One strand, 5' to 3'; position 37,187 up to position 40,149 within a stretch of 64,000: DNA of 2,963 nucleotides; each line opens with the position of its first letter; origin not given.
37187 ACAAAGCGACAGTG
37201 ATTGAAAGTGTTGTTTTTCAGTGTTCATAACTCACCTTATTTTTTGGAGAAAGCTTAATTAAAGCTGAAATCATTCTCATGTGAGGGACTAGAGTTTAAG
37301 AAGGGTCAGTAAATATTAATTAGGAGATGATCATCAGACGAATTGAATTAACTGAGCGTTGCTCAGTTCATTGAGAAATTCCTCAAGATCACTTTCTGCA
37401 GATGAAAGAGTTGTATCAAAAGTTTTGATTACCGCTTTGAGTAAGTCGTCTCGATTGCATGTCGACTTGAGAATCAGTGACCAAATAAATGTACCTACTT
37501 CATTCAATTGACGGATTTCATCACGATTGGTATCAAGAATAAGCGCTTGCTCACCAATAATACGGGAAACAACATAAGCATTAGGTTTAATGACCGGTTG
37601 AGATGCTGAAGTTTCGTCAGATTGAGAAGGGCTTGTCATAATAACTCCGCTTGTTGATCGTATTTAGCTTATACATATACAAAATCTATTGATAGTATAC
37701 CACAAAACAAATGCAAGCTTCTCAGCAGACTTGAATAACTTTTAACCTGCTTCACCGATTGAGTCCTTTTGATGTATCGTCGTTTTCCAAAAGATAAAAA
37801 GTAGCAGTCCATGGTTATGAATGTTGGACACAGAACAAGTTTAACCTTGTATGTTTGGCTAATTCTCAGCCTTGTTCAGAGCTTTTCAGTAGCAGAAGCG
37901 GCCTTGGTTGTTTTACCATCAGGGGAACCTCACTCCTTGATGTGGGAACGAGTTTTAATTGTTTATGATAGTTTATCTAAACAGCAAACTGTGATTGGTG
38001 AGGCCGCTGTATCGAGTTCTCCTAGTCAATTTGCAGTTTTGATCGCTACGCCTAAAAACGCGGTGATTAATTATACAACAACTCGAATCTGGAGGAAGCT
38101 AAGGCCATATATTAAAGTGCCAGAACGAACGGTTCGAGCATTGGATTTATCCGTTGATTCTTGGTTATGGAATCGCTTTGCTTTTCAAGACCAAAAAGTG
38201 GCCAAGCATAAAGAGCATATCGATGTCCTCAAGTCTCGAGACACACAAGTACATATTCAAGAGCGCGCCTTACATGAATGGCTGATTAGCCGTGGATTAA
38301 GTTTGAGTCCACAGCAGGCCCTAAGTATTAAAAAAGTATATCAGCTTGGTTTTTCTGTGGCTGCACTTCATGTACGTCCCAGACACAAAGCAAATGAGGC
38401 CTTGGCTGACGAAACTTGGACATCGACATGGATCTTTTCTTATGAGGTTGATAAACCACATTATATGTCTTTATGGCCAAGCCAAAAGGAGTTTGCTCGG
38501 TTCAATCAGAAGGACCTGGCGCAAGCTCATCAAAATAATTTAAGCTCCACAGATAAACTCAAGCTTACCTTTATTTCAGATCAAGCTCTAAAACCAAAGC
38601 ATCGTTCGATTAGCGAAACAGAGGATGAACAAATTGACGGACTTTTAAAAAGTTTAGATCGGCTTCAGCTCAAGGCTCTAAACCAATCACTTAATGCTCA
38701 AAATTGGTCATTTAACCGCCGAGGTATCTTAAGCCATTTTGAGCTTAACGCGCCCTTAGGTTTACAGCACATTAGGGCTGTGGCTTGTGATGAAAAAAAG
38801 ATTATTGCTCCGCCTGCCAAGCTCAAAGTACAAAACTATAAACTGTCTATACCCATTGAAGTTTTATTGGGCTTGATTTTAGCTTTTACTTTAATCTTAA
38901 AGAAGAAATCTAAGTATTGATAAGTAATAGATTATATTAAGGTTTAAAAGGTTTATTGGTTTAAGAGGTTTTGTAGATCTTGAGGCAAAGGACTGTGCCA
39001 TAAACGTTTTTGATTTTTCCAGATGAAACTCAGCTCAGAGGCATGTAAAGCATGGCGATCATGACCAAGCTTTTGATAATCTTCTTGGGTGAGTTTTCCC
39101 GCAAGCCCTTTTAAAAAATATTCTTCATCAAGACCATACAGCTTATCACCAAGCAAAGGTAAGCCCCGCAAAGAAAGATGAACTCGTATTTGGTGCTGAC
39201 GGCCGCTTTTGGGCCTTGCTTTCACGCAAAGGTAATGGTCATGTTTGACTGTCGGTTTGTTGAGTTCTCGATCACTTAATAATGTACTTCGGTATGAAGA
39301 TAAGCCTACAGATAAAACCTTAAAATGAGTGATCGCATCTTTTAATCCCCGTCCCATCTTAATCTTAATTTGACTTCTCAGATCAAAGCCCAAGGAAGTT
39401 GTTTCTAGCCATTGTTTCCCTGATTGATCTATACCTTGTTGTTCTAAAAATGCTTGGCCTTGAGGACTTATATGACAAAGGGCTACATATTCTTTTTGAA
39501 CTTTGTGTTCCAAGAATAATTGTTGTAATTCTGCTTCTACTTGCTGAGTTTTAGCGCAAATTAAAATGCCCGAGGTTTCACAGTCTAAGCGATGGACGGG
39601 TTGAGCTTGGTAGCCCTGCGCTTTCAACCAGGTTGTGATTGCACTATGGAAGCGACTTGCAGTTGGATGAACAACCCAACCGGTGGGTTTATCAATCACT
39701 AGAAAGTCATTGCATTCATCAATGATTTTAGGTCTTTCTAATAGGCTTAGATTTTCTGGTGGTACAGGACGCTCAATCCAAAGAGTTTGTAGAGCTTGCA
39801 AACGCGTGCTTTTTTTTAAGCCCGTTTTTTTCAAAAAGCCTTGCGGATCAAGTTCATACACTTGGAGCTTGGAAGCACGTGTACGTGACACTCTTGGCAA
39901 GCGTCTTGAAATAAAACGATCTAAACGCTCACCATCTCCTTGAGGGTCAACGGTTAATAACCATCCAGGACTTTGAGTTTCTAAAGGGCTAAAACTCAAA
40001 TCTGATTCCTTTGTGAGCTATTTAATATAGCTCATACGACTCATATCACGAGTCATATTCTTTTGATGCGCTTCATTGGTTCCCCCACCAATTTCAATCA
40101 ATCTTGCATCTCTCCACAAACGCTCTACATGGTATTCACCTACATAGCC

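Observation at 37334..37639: Stand-alone PqqD-like RiPP-recognition-element gene upstream of a 2356-aa FG-GAP adhesin, with no maturase beside it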

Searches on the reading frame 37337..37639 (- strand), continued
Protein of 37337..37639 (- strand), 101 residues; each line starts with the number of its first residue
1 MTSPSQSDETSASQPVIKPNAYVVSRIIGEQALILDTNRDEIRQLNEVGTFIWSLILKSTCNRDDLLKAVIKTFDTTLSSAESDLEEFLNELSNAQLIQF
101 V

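Call 48: fold_search(model_id=the predicted structure, library=pdb)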
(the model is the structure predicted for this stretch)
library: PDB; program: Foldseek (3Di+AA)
matches with E <= 10: 675; with E <= 0.001: 5
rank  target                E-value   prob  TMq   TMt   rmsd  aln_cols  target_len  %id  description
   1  5v1v_A                1.7e-06  1.00  0.77  0.88   1.3        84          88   27  TbiB1 in Complex with the TbiA(alpha) Leader Peptide (released 2018-09-05)
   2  5v1u_B                6.9e-06  1.00  0.76  0.89   1.5        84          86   27  TbiB1 in Complex with the TbiA(beta) Leader Peptide (released 2018-09-05)
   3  5v1u_A                1.2e-05  1.00  0.76  0.91   1.5        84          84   27  TbiB1 in Complex with the TbiA(beta) Leader Peptide (released 2018-09-05)
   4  5v1u_C                5.8e-05  1.00  0.72  0.85   1.4        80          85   29  TbiB1 in Complex with the TbiA(beta) Leader Peptide (released 2018-09-05)
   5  5v1u_D                6.6e-05  1.00  0.73  0.88   1.5        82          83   28  TbiB1 in Complex with the TbiA(beta) Leader Peptide (released 2018-09-05)
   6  6jx3_B                2.1e-03  1.00  0.74  0.87   1.6        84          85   15  Lasso peptide synthetase B1 complexed with the leader peptide (released 2019-06-26)
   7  5lq4_A                3.3e-02  1.00  0.64  0.16   2.6        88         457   11  The Structure of ThcOx, the First Oxidase Protein from the Cyanobactin Pathways (released 2016-11-09)
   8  8pz5_A                5.8e-02  1.00  0.62  0.16   2.5        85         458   12  Structure of ThcOx, solved at wavelength 3.099 A (released 2023-10-25)
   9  5why_B                9.0e-02  0.98  0.52  0.15   3.1        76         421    9  Structural Insights into Thioether Bond Formation in the Biosynthesis of Sactipeptides (released 2017-07-26)
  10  5lq4_B                1.1e-01  0.99  0.61  0.16   3.1        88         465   14  The Structure of ThcOx, the First Oxidase Protein from the Cyanobactin Pathways (released 2016-11-09)
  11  5v1s_B                1.4e-01  0.84  0.40  0.11  11.3       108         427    7  Crystal structure of Streptococcus suis SuiB bound to S-adenosylmethionine (released 2017-08-30)
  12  5v1q_B                1.8e-01  0.89  0.45  0.13   5.5        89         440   11  Crystal structure of Streptococcus suis SuiB (released 2017-08-30)
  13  5v1q_A                1.9e-01  0.72  0.39  0.11  12.6        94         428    7  Crystal structure of Streptococcus suis SuiB (released 2017-08-30)
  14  5v1t_A                2.3e-01  0.72  0.40  0.11  11.8        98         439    8  Crystal structure of Streptococcus suis SuiB bound to precursor peptide SuiA (released 2017-08-30)
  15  4v1t_A                2.5e-01  0.89  0.50  0.09   3.6        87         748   11  Heterocyclase in complex with substrate and Cofactor (released 2015-01-14)
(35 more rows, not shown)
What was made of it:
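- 37334..37639 (-): Gene for a discrete 101-aa PqqD-family RiPP recognition element (RRE). It has no signal peptide and is acidic (about 15 D/E against 8 K/R). Foldseek top hit is TbiB1 with bound leader, 5V1V: TM 0.77/0.88, rmsd 1.3 A (call 48).
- On PqqD family / RiPP recognition element (PF05402): The top 6 PDB matches are lasso RREs bound to leader peptides (call 48).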

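Call 69: search_solved_structures(query=A2, max_evalue=1, show_alignments=2)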
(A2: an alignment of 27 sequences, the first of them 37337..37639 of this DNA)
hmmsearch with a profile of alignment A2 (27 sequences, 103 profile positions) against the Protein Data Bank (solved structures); distinct sequences matched with E-value up to 1: 4.
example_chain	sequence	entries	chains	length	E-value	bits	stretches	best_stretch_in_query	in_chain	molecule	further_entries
5v1u_A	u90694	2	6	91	3.6e-12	49.6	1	17-99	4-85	TbiB1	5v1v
9x8z_B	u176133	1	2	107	6.9e-09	39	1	32-100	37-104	PqqD family protein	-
9x90_B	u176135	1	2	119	1.3e-08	38.1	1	11-102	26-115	Lasso peptide biosynthesis PqqD family chaperone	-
6jx3_B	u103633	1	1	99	7.5e-06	29.3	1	29-96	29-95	TfuB1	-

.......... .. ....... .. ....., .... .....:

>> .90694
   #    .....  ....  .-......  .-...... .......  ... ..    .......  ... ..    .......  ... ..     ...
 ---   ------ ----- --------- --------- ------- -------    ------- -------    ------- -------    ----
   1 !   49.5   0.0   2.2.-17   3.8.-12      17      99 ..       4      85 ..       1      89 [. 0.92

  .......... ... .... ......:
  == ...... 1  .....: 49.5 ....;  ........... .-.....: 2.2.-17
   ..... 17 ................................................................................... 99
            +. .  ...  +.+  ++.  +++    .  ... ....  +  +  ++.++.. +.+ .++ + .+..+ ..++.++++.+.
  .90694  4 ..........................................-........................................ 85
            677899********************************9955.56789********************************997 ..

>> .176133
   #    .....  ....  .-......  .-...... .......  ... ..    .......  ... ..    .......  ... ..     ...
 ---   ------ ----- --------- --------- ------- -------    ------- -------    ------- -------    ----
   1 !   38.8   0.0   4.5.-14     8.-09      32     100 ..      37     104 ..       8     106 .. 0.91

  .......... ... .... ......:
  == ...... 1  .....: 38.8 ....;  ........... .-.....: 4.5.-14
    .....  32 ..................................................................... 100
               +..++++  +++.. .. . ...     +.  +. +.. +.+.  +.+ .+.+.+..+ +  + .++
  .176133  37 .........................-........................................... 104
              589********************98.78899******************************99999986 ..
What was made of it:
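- Closest known: Lasso peptide B1 proteins. Same: Size (about 85-100 aa), PF05402 membership and predicted fold match (TM 0.77/0.88, rmsd 1.3 A to TbiB1, call 48; profile E 3.6e-12, call 69).
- The best structural match is TbiB1 with bound leader (call 48), and the profile-to-TbiB1 hit has E 3.6e-12 (call 69).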

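Call 83: search_protein_families(library=pfam, proteins=[L018:9783-10238:+, L018:7743-8654:+, L018:8600-9790:+], max_evalue=0.1)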
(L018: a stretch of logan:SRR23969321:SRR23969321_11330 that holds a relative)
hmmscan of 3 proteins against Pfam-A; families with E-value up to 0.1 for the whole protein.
L018:9783-10238:+ (151 aa): 1 family
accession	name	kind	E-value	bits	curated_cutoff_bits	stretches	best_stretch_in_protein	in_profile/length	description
PF00717.28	Peptidase_S24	-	0.016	15.3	23.3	1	26-61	39-73/116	Peptidase S24-like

L018:7743-8654:+ (303 aa): 0 families

L018:8600-9790:+ (396 aa): 2 families
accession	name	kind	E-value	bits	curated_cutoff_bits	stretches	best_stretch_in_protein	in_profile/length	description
PF04055.27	Radical_SAM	-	2.3e-20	73.9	29.5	1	8-155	6-160/166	Radical SAM superfamily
PF13186.11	SPASM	-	9.1e-08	32.7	21.5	1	222-283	1-66/67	Iron-sulfur cluster-binding domain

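Call 91: find_encoding_contigs(protein=P0038, flank=10000, max_places=2)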
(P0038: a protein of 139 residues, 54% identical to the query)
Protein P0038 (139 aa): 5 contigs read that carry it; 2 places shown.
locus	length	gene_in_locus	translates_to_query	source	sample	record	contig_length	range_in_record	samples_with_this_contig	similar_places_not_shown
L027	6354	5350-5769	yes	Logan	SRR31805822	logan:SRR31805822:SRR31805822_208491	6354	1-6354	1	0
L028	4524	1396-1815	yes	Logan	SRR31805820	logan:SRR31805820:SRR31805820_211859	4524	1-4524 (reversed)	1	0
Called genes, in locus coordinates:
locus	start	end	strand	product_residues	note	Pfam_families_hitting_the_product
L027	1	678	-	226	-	?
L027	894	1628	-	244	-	PF01255:Prenyltransf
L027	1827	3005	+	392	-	PF02771:Acyl-CoA_dh_N, PF02770:Acyl-CoA_dh_M, PF00441:Acyl-CoA_dh_1, PF08028:Acyl-CoA_dh_2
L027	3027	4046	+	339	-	PF00849:PseudoU_synth_2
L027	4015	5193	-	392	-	-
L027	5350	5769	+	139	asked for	PF05402:PqqD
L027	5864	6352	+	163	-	?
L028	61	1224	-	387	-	-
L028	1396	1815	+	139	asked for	PF05402:PqqD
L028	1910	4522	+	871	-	?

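Call 92: search_protein_representatives(alignment_id=A2)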
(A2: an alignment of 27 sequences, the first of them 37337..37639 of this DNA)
Query: 27 sequences, 103 profile positions. Proteins with E-value up to 0.001 (for the whole library): 15023; up to 1e-10: 847; up to 1e-30: 8. The best 150 are listed.
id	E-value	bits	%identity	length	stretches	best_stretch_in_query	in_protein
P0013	3.4e-38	146.1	-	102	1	1-101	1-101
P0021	1.6e-37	143.9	-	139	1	5-102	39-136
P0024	4.7e-35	136.0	-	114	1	7-101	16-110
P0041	6.8e-35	135.5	-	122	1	6-101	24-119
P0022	3.8e-33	129.8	-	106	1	8-98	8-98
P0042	6.4e-33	129.1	-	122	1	11-100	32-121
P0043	6.9e-32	125.8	-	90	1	15-101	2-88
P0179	7.0e-32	125.8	-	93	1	13-102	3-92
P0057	1.7e-27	111.7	-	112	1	10-102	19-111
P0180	3.9e-27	110.5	-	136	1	4-100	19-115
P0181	1.5e-26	108.6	-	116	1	15-101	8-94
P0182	1.7e-26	108.5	-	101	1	7-98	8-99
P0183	7.4e-26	106.4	-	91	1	13-100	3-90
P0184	9.1e-26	106.1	-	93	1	14-100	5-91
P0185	1.8e-25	105.2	-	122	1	17-99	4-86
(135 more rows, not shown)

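Call 93: find_encoding_contigs(protein=P0181, flank=10000, max_places=3)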
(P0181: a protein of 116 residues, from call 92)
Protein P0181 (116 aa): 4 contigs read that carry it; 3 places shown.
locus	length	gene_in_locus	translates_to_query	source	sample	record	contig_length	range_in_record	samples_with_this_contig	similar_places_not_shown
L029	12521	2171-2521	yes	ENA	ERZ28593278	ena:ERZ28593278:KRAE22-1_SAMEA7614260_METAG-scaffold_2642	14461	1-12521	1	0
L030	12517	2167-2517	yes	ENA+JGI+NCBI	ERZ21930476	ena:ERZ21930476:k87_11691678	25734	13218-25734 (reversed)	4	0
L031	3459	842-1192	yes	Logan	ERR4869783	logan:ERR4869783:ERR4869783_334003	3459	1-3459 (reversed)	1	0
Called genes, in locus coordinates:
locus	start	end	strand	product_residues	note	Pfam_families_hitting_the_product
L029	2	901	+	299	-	?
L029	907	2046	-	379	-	-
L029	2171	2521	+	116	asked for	PF05402:PqqD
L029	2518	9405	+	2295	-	PF19077:Big_13 (faint), PF13517:FG-GAP_3 (faint)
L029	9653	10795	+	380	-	PF14226:DIOX_N, PF03171:2OG-FeII_Oxy (weak)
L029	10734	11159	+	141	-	PF13564:DoxX_2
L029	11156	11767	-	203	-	-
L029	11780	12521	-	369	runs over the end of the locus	-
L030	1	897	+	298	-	?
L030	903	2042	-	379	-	-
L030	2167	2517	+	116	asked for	PF05402:PqqD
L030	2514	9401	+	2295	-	PF19077:Big_13 (faint), PF13517:FG-GAP_3 (faint)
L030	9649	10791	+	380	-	PF14226:DIOX_N, PF03171:2OG-FeII_Oxy (weak)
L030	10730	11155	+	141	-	PF13564:DoxX_2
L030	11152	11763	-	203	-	-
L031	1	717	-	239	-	?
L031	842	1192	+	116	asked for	PF05402:PqqD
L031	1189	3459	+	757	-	?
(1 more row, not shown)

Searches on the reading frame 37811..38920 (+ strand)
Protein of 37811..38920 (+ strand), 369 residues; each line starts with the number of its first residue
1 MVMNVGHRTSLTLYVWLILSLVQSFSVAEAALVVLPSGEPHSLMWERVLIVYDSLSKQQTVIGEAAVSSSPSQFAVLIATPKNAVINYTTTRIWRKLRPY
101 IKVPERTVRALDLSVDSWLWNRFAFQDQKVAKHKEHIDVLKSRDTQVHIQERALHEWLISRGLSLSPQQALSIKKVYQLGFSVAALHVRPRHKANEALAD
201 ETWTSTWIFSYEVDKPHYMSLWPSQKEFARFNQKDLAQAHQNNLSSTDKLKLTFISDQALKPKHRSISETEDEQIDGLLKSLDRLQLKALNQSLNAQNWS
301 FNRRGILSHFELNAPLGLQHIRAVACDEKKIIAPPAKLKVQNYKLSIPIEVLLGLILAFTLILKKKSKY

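Call 6: search_protein_families(library=pfam, proteins=[window:37811-38920:+], max_evalue=0.001)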
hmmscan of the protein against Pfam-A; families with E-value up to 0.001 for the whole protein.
window:37811-38920:+ (369 aa): 0 families

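Call 8: search_protein_families(library=ncbifam, proteins=[window:37811-38920:+], max_evalue=0.01)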
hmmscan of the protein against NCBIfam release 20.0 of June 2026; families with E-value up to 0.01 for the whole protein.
window:37811-38920:+ (369 aa): 0 families

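Call 83: search_protein_families(library=pfam, proteins=[window:37811-38920:+], max_evalue=0.1)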
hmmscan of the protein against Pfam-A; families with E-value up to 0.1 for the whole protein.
window:37811-38920:+ (369 aa): 0 families
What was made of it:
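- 37811..38920 (+): Divergently transcribed 369-aa exported/membrane-anchored protein of unknown family. It is conserved next to the RRE gene in the low- and mid-GC clades only. No Pfam or NCBIfam hit (calls 6, 8, 83).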

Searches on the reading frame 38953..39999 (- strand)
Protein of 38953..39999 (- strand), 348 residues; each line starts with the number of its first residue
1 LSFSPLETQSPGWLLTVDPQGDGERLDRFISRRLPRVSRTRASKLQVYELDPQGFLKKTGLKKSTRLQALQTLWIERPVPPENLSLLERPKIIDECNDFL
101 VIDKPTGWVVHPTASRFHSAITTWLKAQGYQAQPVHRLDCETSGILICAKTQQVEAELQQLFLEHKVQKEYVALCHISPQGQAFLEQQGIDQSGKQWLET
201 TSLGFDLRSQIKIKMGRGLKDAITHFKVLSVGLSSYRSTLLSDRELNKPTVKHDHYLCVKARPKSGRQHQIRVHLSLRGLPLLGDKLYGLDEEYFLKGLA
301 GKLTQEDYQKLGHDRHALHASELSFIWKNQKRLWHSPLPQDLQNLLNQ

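Call 6: search_protein_families(library=pfam, proteins=[window:38953-39999:-], max_evalue=0.001)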
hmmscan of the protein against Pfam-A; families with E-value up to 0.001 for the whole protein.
window:38953-39999:- (348 aa): 1 family
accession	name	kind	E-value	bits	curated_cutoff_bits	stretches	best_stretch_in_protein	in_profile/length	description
PF00849.27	PseudoU_synth_2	-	4.7e-28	98.8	26.8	1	98-276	1-151/152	RNA pseudouridylate synthase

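Call 41: search_protein_families(library=ncbifam, proteins=[window:38953-39999:-], max_evalue=0.01)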
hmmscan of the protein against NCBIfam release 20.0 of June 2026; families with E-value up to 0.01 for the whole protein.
window:38953-39999:- (348 aa): 7 families
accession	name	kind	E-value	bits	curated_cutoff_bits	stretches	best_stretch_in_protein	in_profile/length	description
TIGR00005.1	rluA_subfam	subfamily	1.3e-42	146.2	192.7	2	22-194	4-182/298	RluA family pseudouridine synthase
NF008385.0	PRK11180.1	equivalog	2.7e-22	79.5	351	1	91-347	85-310/325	23S rRNA pseudouridine(1911/1915/1917) synthase RluD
TIGR01621.1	RluA-like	hypoth_equivalog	5.6e-19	68.2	222.3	2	94-183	6-95/217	TIGR01621 family pseudouridine synthase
NF008321.0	PRK11112.1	equivalog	2.7e-18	66.2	328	1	96-327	8-210/257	tRNA pseudouridine(65) synthase TruC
NF007543.0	PRK10158.1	equivalog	3e-18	66.3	286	2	94-180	18-105/219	bifunctional tRNA pseudouridine(32) synthase/23S rRNA pseudouridine(746) synthase RluA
NF008249.0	PRK11025.1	equivalog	1e-16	60.7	378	2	91-176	94-181/317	23S rRNA pseudouridine(955/2504/2580) synthase RluC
TIGR00093.1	TIGR00093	subfamily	0.0012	18.6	109.3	1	104-179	2-76/161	pseudouridine synthase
